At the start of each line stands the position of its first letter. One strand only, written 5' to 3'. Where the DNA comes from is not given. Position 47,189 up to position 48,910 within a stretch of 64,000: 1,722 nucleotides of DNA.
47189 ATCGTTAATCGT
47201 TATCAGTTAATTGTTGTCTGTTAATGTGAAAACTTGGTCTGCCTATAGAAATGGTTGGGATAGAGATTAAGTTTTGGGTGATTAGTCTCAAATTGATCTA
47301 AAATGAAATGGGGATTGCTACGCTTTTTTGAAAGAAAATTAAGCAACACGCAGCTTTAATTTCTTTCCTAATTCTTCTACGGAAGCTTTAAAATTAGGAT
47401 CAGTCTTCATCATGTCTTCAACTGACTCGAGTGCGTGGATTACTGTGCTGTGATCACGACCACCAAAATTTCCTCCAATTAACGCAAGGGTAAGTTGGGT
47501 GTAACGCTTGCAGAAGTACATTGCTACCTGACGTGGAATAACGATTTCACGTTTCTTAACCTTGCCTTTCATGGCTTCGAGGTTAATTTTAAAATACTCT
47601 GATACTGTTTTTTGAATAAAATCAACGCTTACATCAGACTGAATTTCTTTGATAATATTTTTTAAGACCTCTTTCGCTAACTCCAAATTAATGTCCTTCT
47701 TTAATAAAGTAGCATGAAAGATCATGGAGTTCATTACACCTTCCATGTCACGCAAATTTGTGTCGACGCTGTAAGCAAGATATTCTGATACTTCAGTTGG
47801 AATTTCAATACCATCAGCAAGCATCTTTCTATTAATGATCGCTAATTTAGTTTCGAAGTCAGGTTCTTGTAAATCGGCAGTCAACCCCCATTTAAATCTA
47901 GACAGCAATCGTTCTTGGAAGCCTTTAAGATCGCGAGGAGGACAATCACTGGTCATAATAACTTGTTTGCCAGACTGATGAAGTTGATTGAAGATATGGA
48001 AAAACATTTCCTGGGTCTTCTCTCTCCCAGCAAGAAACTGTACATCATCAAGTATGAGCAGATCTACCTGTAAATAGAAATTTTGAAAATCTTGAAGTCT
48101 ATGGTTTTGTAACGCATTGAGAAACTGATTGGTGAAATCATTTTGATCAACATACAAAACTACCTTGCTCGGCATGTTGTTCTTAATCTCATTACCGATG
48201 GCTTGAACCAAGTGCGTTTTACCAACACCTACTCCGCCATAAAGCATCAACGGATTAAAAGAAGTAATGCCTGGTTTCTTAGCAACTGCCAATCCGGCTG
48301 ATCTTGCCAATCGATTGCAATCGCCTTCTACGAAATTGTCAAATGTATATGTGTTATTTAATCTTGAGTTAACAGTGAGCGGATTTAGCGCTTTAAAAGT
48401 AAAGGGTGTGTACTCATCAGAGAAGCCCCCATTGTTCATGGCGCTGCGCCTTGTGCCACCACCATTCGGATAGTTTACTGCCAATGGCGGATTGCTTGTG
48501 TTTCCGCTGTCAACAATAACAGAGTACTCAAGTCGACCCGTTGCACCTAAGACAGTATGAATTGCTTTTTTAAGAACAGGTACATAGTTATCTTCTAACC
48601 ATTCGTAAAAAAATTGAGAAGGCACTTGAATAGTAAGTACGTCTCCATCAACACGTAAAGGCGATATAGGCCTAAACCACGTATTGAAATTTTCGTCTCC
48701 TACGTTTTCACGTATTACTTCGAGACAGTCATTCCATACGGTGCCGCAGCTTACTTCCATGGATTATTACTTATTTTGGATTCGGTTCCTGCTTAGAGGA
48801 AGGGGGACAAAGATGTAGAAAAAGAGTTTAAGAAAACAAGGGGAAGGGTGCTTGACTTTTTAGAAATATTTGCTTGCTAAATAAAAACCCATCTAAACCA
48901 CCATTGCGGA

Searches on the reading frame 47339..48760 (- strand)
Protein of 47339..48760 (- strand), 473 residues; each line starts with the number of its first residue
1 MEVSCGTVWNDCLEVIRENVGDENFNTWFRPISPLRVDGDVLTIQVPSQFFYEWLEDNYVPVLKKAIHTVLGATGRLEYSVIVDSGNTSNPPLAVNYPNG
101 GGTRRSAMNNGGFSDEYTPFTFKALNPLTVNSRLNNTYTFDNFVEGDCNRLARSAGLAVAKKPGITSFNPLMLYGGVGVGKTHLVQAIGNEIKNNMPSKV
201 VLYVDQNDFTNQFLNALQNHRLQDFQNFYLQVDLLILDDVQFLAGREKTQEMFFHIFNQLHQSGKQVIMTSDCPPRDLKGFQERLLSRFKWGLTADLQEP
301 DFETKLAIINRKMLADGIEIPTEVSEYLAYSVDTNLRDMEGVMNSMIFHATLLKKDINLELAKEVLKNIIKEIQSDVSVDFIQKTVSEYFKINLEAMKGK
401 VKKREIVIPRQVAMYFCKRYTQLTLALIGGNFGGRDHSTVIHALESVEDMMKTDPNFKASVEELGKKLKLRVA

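Call 95: search_protein_families(library=pfam, proteins=[window:47339-48760:-], max_evalue=0.001)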
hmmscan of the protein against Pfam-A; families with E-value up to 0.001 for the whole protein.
window:47339-48760:- (473 aa): 8 families
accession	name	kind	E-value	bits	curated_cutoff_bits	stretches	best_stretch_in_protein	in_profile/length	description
PF00308.24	Bac_DnaA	-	1.7e-62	210.8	23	1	134-295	1-161/162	Bacterial DnaA ATPAse domain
PF08299.17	Bac_DnaA_C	-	2.7e-26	91.8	31.5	1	380-446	2-68/69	Bacterial dnaA protein helix-turn-helix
PF11638.13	DnaA_N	-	2.7e-20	72.3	24.6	1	7-67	2-63/65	DnaA N-terminal domain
PF01695.23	IstB_IS21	-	1.1e-10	41.9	24.1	1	170-273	94-194/238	IstB-like ATP binding protein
PF00004.35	AAA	-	5.3e-05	24.1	21.2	1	171-270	1-107/131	ATPase family associated with various cellular activities (AAA)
PF13173.12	AAA_14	-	0.00012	22.6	27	1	169-249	3-80/129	AAA domain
PF07693.20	KAP_NTPase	-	0.0002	21.2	20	1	170-414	22-120/293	KAP family P-loop domain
PF13401.12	AAA_22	-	0.00028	21.7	27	0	171-259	8-110/130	AAA domain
